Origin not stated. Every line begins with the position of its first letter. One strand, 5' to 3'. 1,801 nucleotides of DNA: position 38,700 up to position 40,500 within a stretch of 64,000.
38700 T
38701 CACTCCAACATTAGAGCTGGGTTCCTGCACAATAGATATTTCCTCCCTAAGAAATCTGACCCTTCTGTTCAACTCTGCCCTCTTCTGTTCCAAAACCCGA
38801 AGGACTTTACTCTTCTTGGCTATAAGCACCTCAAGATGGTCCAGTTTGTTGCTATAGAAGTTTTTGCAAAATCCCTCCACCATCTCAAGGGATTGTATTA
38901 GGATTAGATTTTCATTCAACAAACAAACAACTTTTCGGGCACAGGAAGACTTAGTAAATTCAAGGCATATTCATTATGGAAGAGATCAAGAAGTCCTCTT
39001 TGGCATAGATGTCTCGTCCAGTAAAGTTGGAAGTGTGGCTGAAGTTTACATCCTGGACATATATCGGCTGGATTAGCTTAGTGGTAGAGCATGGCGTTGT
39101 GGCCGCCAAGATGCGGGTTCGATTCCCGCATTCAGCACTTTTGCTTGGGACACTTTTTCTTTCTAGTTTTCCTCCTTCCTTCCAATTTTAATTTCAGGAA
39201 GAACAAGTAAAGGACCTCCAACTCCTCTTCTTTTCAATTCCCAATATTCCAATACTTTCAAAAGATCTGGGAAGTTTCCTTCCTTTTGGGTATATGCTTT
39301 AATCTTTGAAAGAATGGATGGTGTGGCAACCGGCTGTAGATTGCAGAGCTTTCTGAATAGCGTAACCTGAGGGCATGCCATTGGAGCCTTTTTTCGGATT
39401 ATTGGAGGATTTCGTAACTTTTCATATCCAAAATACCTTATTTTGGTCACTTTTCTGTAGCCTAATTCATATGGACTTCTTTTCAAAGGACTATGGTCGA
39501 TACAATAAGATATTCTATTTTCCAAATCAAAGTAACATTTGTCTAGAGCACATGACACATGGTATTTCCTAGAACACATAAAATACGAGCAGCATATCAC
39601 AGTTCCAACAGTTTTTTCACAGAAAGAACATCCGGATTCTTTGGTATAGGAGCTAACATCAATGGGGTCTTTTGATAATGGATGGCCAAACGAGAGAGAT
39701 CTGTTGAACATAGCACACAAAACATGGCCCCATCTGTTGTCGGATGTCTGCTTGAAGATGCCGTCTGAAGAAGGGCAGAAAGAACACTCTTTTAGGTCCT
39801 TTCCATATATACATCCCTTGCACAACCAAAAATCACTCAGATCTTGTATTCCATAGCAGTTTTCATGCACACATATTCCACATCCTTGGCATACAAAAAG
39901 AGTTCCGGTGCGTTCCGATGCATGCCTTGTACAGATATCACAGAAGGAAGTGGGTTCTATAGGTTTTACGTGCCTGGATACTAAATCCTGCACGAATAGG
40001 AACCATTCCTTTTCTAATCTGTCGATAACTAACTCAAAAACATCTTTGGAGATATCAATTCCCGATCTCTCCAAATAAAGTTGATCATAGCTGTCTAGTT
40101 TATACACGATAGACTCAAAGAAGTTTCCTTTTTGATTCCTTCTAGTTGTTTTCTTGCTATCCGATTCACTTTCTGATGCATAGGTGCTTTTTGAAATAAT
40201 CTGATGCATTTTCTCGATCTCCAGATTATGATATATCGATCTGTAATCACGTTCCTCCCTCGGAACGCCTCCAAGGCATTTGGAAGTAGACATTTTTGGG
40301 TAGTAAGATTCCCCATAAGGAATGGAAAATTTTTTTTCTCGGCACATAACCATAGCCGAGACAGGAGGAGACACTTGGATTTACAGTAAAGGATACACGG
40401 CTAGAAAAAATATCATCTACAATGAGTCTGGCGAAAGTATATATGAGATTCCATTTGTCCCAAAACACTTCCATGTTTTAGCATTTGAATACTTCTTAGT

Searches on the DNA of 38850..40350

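Call 69: search_rna_families(source=window, start=38850, end=40350, threshold=evalue, max_evalue=1)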
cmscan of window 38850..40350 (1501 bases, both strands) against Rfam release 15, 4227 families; matches with E-value up to 1: 1.
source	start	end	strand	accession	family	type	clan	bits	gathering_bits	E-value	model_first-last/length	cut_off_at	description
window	39067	39137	+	RF00005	tRNA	Gene; tRNA;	CL00001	70.8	29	4.4e-15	1-71/71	no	tRNA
